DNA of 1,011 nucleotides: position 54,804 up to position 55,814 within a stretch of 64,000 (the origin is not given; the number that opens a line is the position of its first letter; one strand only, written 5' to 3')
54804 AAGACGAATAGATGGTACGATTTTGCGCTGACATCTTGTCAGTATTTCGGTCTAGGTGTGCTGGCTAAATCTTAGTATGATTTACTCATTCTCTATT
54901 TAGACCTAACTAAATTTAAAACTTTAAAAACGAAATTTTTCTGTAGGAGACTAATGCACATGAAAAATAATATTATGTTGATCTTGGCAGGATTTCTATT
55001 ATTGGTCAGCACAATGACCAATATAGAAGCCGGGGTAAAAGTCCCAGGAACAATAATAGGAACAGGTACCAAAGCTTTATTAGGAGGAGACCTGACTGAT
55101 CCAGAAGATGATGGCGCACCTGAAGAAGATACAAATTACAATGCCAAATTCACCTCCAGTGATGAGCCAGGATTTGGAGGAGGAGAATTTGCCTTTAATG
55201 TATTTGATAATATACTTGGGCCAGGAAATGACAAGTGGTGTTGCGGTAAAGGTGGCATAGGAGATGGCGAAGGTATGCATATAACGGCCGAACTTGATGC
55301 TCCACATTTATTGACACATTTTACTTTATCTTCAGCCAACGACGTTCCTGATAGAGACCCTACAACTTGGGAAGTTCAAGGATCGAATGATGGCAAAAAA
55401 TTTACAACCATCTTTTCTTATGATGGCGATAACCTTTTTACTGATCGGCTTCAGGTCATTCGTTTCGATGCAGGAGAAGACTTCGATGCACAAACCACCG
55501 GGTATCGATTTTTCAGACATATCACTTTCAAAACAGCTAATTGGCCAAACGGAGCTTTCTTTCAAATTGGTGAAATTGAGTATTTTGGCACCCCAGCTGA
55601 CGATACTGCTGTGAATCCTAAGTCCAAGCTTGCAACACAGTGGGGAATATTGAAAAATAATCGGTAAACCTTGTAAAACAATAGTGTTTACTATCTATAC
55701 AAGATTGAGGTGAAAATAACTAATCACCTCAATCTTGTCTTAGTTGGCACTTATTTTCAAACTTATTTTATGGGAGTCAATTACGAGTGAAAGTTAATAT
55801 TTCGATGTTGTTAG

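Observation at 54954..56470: Tandem duplicated secreted discoidin-domain proteins separated by a perfect 14-bp hairpin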

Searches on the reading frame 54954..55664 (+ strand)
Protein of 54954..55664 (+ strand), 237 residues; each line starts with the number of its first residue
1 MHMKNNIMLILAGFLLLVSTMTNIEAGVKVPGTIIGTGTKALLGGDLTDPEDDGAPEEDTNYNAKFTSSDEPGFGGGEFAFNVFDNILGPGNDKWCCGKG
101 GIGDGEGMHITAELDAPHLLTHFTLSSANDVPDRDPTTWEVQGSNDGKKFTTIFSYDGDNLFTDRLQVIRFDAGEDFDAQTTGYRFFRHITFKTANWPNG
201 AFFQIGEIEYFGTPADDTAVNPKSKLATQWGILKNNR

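Call 4: search_protein_families(library=pfam, proteins=[window:54954-55664:+], max_evalue=10)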
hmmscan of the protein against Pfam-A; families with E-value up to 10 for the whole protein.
window:54954-55664:+ (237 aa): 2 families
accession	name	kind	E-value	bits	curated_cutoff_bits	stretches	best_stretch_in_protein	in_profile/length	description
PF00754.31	F5_F8_type_C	-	2.3e-07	31.4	28.2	1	67-172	3-100/127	F5/8 type C domain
PF22633.2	F5_F8_type_C_2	-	0.0046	18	27.8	1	93-170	10-80/91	NedA-like, galactose-binding domain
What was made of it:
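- Closest known: Family 32 carbohydrate-binding modules / bacterial F5/8-type-C domains. Same: Pfam PF00754 is above its cut-off (call 4).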

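Call 9: find_homologous_proteins(query=window:54954-55664:+)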
Query window:54954-55664:+ (237 aa): 458 proteins with E <= 0.001 among 837 candidates; the best 120 are listed.
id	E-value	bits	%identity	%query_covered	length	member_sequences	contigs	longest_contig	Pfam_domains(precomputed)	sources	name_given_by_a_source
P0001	2.2e-154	530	97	99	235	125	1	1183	PF00754.32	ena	-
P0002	1.1e-127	443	81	99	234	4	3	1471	PF00754.32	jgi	-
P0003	4.6e-112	392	73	99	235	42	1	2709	PF00754.32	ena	-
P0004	1.2e-108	380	71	99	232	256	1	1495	PF00754.32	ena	-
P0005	1.3e-108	380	70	99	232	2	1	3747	PF00754.32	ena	-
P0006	1.9e-106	373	69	99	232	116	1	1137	PF00754.32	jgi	-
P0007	3.3e-104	366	69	97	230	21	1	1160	PF00754.32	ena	-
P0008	4.3e-104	365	69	98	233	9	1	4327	PF00754.32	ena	-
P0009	4.9e-103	362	68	98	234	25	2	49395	PF00754.32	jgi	jgi:hypothetical protein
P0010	3.4e-102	359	68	97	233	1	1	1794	PF00754.32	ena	-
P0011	1.5e-101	357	68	97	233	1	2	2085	PF00754.32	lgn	-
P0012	3.7e-101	356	66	97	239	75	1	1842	PF00754.32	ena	-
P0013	1.3e-100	354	67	97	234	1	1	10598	PF00754.32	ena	-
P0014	1.3e-100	354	67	97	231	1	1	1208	-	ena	-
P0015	1.2e-99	351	68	97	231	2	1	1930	PF00754.32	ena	-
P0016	3.0e-99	350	66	97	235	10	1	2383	PF00754.32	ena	-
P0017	7.3e-99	348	67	99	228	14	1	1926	PF00754.32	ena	-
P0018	1.2e-98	348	65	97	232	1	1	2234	PF00754.32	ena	-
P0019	8.1e-98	345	66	97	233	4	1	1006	PF00754.32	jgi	jgi:hypothetical protein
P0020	9.5e-98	345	68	99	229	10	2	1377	PF00754.32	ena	-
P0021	9.8e-98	345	68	99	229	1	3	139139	PF00754.32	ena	-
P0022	2.1e-97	344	66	99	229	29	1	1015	PF00754.32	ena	-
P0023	3.7e-97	343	67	99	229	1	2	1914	PF00754.32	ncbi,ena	-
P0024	4.4e-97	342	65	97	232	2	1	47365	-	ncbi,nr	ncbi:PEP-CTERM sorting domain-containing protein [Candidatus Poribacteria bacterium]|nr:MAG: PEP-CTE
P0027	9.4e-97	341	65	97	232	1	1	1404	PF00754.32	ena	-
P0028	1.9e-96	340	65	97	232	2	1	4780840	PF00754.32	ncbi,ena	-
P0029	2.8e-96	340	64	97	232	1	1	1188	PF00754.32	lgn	-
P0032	8.9e-96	338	65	97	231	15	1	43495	PF00754.32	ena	-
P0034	2.7e-95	337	66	99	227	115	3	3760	PF00754.32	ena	-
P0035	3.8e-95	336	65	97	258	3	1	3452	PF00754.32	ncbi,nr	ncbi:discoidin domain-containing protein [Candidatus Poribacteria bacterium]|nr:discoidin domain-con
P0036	4.7e-95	336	63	97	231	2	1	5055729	PF00754.32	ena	-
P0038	7.0e-95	335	64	97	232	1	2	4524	PF00754.32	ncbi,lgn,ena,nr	ncbi:MAG: discoidin domain-containing protein [Candidatus Poribacteria bacterium]|nr:discoidin domai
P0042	1.7e-94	334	65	97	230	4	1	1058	PF00754.32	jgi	jgi:hypothetical protein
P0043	1.9e-94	334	65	97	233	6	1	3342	PF00754.32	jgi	jgi:hypothetical protein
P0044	4.1e-94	333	64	97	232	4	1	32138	PF00754.32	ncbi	-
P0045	5.3e-94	332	64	97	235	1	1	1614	PF00754.32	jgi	jgi:hypothetical protein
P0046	6.6e-94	332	62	99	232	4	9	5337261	PF00754.32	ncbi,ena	-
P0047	8.0e-94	332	64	97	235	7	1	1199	PF00754.32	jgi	jgi:hypothetical protein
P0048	1.5e-93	331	63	97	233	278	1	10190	PF00754.32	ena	-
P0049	1.9e-93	331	64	97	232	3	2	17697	PF00754.32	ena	-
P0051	2.4e-93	330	63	97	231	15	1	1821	PF00754.32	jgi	-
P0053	3.1e-93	330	64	97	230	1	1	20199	-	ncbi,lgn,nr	ncbi:PEP-CTERM sorting domain-containing protein [Candidatus Poribacteria bacterium]|nr:PEP-CTERM so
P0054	4.0e-93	329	63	98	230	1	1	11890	PF00754.32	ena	-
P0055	4.1e-93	329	63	98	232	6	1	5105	PF00754.32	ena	-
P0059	5.5e-93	329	63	98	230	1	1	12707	PF00754.32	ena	-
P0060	6.6e-93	329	62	99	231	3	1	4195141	PF00754.32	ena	-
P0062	7.7e-93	329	64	97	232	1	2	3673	PF00754.32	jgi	-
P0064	1.4e-92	328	63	99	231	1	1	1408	PF00754.32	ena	-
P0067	3.3e-92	326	65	97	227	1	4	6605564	PF00754.32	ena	-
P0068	4.6e-92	326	63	97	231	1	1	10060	PF00754.32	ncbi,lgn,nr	ncbi:PEP-CTERM sorting domain-containing protein [Candidatus Poribacteria bacterium]|nr:PEP-CTERM so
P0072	1.8e-91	324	60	98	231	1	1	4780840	PF00754.32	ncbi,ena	-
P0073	2.0e-91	324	62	98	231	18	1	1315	PF00754.32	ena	-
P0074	2.4e-91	324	62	97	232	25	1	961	PF00754.32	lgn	-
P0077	3.9e-91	323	62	97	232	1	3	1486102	PF00754.32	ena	-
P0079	8.4e-91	322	61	98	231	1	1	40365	PF00754.32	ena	-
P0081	9.8e-91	322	62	97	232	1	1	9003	PF00754.32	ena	-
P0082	1.1e-90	321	62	99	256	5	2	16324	PF00754.32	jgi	-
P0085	2.5e-90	320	70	85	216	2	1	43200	PF00754.32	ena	-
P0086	4.7e-90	319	62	98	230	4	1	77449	PF00754.32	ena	-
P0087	7.7e-90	319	60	97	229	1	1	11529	PF00754.32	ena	-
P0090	1.4e-89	318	61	98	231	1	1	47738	PF00754.32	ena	-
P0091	1.6e-89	318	67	86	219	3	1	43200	PF00754.32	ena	-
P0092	2.0e-89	317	59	97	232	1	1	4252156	PF00754.32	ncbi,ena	-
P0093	2.1e-89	317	61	97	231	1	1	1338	PF00754.32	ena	-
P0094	5.9e-89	316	61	99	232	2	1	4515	PF00754.32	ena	-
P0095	1.7e-88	314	61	97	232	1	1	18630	PF00754.32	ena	-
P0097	2.0e-88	314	62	99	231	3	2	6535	PF00754.32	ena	-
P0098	3.2e-88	313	61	97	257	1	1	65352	PF00754.32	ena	-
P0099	3.6e-88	313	62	97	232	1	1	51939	PF00754.32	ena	-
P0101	3.8e-88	313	60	97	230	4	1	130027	PF00754.32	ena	-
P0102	6.2e-88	312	68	86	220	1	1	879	PF00754.32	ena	-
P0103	8.1e-88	312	59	98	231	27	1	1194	PF00754.32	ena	-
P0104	1.3e-87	311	60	99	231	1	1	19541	PF00754.32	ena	-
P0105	1.9e-87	311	59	99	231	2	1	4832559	PF00754.32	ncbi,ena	-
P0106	1.9e-87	311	61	99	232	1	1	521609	PF00754.32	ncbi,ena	-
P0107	3.3e-87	310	61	97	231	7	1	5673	PF00754.32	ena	-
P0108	5.4e-87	309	59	97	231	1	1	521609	PF00754.32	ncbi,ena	-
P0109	9.2e-87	309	60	99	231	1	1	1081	PF00754.32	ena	-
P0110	1.1e-86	308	60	99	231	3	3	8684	PF00754.32,PF22633.4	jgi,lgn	-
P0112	1.6e-86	308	61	99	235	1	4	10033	PF00754.32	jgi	-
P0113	1.8e-86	308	58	98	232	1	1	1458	PF00754.32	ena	-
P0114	1.8e-86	308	61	97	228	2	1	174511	PF00754.32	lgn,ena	-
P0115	2.0e-86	308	61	99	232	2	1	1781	PF00754.32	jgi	-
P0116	2.2e-86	307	60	97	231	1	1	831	PF00754.32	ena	-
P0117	2.7e-86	307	59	99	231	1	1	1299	PF00754.32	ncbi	-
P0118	7.0e-86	306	60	97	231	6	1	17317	PF00754.32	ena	-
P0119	7.5e-86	306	61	97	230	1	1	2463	PF00754.32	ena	-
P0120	3.8e-85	303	60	98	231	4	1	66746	PF00754.32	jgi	-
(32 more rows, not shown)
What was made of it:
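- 458 close homologues at 58-97% identity (best 120); every organism named is Candidatus Poribacteria (call 9).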

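Call 10: search_protein_families(library=ncbifam, proteins=[window:54954-55664:+, P0024, P0053, P0068, P0035], max_evalue=1)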
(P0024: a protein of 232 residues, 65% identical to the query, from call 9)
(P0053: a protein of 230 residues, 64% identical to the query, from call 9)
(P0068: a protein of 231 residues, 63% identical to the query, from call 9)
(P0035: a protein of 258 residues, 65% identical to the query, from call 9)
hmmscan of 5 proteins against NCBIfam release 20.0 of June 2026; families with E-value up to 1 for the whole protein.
window:54954-55664:+ (237 aa): 0 families

P0024 (232 aa): 0 families

P0053 (230 aa): 0 families

P0068 (231 aa): 0 families

P0035 (258 aa): 0 families
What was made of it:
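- NCBIfam and Pfam have no model for it (calls 4, 10).
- Tried and rejected: There is no model for the family or the tag (call 10).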

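Call 14: find_encoding_contigs(protein=P0021, flank=8000, max_places=3)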
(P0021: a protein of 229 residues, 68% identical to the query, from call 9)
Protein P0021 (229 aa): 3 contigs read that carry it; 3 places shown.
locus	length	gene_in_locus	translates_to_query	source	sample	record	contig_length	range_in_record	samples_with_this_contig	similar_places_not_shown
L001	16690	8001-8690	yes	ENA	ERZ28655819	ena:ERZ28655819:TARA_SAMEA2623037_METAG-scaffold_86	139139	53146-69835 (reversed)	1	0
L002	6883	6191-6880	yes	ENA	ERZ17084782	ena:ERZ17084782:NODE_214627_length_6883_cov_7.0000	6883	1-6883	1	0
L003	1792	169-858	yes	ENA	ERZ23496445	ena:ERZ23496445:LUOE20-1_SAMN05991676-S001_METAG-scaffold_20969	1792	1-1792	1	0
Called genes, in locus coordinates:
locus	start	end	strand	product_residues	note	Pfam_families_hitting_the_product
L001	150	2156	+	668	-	-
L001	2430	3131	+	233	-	PF04343:DUF488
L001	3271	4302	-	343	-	PF00487:FA_desaturase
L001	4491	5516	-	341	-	PF00465:Fe-ADH, PF01761:DHQ_synthase (weak), PF13685:Fe-ADH_2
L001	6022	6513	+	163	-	-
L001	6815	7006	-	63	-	-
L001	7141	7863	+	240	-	-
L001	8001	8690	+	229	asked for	PF00754:F5_F8_type_C (weak)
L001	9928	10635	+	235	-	PF00754:F5_F8_type_C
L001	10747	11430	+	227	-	PF00754:F5_F8_type_C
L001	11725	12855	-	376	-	PF00685:Sulfotransfer_1, PF13469:Sulfotransfer_3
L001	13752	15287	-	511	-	-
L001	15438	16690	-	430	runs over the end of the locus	PF01011:PQQ (faint), PF13360:PQQ_2, PF13570:Beta-prop_ACSF4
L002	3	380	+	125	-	?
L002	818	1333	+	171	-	-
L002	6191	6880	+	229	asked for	PF00754:F5_F8_type_C (weak)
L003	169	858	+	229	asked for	PF00754:F5_F8_type_C (weak)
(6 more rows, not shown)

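Call 21: search_solved_structures(query=A1, max_evalue=1, show_alignments=2)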
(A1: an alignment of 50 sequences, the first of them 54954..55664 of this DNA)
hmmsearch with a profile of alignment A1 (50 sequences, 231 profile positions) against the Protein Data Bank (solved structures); distinct sequences matched with E-value up to 1: 5.
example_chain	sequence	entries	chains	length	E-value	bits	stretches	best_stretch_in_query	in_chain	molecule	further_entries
7nsn_A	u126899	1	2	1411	1.2e-13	54.3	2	106-169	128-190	GH92 alpha-1,2-mannosidase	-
4lks_A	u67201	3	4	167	0.2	14.3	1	79-209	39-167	Glycosyl hydrolase, family 31/fibronectin type III domain protein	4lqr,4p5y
4a41_A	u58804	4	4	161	0.21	14.2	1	98-169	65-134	ALPHA-N-ACETYLGLUCOSAMINIDASE FAMILY PROTEIN | Alpha-N-acetylglucosaminidase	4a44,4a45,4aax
2j7m_A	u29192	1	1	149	0.3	13.7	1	73-150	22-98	HYALURONIDASE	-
2j1a_A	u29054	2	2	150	0.3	13.7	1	73-150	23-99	HYALURONIDASE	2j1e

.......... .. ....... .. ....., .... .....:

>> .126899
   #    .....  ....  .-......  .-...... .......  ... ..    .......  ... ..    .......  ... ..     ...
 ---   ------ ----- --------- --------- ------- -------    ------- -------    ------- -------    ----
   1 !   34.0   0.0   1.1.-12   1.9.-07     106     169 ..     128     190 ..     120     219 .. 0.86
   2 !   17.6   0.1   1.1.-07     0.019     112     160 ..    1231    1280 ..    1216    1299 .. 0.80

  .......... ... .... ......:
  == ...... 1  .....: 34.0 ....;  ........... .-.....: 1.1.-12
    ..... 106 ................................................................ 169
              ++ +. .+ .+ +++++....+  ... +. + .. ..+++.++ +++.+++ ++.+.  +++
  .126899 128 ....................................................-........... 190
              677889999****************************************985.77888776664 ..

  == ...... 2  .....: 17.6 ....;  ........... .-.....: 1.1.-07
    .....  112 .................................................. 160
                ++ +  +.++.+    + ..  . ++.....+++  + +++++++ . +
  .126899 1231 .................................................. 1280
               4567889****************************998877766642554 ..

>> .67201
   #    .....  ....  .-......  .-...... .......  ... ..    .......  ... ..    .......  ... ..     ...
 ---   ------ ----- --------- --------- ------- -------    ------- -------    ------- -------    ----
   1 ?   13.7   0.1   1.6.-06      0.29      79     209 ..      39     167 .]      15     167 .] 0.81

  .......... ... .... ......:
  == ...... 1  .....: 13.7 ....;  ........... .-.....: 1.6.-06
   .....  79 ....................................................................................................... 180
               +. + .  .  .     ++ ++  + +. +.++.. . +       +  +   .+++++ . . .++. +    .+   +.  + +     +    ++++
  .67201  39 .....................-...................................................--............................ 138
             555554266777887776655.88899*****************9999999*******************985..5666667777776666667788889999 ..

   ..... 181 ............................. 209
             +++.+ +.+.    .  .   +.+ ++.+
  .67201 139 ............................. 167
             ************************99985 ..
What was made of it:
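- Closest known: Family 32 carbohydrate-binding modules / bacterial F5/8-type-C domains. Same: They share the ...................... stretch with 7nsn (call 21).
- The profile also hits 7nsn at 1e-13 (call 21).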

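Call 29: find_related_loci(query=A2, collection=genome_contigs, flank=10000)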
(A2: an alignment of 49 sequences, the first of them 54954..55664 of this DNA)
Query A2 (237 aa) in genome_contigs; peptide patterns used: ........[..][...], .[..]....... (x = any residue, [..] = any of these).
377 stretches matched a pattern; 327 encode a relative of the query (tblastn E <= 1e-3); the best 80 are kept; 80 distinct loci.
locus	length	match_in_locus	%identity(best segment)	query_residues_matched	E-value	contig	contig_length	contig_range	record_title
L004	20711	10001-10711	96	1-237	2e-154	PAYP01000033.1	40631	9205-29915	MAG: Candidatus Poribacteria bacterium isolate SAT10 247005, whole genome shotgun sequence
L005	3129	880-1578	67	2-237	5e-109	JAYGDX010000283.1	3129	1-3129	MAG: Candidatus Poribacteria bacterium isolate OC6_3000m_MAG_233 OC6_3000m_contig_1284142, whole genome shotgun sequence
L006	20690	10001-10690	65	6-237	4e-101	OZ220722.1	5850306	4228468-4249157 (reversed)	MAG: Candidatus Poribacteria bacterium isolate 09e4b887-e8cc-4912-b364-6afc626817b5 genome assembly, chromosome: 1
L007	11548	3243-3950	64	4-237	1e-100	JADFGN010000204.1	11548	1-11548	MAG: Candidatus Poribacteria bacterium isolate B30T1B8 B30T1B8_NODE10862, whole genome shotgun sequence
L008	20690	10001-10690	66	7-237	6e-100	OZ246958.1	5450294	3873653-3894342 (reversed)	MAG: Candidatus Poribacteria bacterium isolate eb1091dc-daf2-4aeb-812c-2eaa76c9e045 genome assembly, chromosome: 1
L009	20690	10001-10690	66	7-237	2e-99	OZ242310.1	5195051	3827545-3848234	MAG: Candidatus Poribacteria bacterium isolate 20da2b61-0884-4a9e-940d-2acfcc06f24a genome assembly, chromosome: 1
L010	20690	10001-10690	65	7-237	1e-99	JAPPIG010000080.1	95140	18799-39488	MAG: Candidatus Poribacteria bacterium isolate RHO2_bin_17 NODE_383_length_95140_cov_67.608151, whole genome shotgun seq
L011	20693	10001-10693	64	6-237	1e-99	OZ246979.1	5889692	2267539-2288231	MAG: Candidatus Poribacteria bacterium isolate b1f05427-043e-45ba-8b49-4d0e3d1ba290 genome assembly, chromosome: 1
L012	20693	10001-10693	65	6-237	1e-99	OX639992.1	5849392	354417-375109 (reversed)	MAG: uncultured Poribacteria bacterium isolate 2342930e-25dc-453b-b24c-d77caf5257d8 genome assembly, chromosome: 1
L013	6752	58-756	65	2-237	9e-100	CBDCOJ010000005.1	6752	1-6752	MAG: Candidatus Poribacteria bacterium isolate dbd3b75f-bfae-4d18-bb17-8f704a16f2b4 genome assembly, contig: contig_5, w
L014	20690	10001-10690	64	7-237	2e-99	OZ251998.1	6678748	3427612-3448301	MAG: Candidatus Poribacteria bacterium isolate 8f110123-501e-42ad-9d55-583bbc997c7d genome assembly, chromosome: 1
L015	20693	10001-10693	65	6-237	3e-99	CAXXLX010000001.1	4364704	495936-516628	MAG: Candidatus Poribacteria bacterium isolate 1c23486e-f1bb-4f7c-a5ff-9ffc904aba33 genome assembly, contig: contig_1, w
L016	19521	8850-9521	66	17-237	3e-99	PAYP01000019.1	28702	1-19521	MAG: Candidatus Poribacteria bacterium isolate SAT10 246287, whole genome shotgun sequence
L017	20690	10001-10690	64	7-237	2e-99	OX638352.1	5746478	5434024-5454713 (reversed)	MAG: uncultured Poribacteria bacterium isolate 319d9eaa-e5ea-4d6b-972a-5b23a2ce0867 genome assembly, chromosome: 1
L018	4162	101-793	65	7-237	1e-99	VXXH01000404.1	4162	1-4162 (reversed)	MAG: Candidatus Poribacteria bacterium isolate SB0668_bin_37 NODE_9302_length_4162_cov_6.094716, whole genome shotgun se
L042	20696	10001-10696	63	6-237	7e-97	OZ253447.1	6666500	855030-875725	MAG: Candidatus Poribacteria bacterium isolate c3a381aa-0ed9-4b9f-99fb-31763fcdc289 genome assembly, chromosome: 1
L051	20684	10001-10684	63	8-237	5e-96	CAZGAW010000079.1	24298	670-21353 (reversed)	MAG TPA_asm: uncultured bacterium isolate SRP109090_co1_253 genome assembly, contig: NODE_2816_length_24298_cov_21.16264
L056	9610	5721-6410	62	7-237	3e-95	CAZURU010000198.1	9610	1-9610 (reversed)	MAG TPA_asm: uncultured bacterium isolate SRP109090_co2_4 genome assembly, contig: NODE_10839_length_9610_cov_6.918472,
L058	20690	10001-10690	62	6-237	3e-95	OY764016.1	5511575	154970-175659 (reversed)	MAG: Candidatus Poribacteria bacterium isolate 9fae2ea3-c9b7-404b-9456-b4c0b6541956 genome assembly, chromosome: 1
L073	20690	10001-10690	62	6-237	2e-94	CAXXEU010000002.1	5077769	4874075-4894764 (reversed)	MAG: Candidatus Poribacteria bacterium isolate 3e89c7d8-7361-487e-81cd-bcd86543e134 genome assembly, contig: contig_2, w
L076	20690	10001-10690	61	6-237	2e-94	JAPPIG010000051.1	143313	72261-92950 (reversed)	MAG: Candidatus Poribacteria bacterium isolate RHO2_bin_17 NODE_176_length_143313_cov_62.600720, whole genome shotgun se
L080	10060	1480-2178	62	1-237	2e-93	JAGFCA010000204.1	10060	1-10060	MAG: Candidatus Poribacteria bacterium isolate SB0202 contig_8662, whole genome shotgun sequence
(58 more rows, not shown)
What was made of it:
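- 327 genomic relatives; all of the best 80 are Poribacteria, and at least 19 genomes have two or more dispersed loci (call 29).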
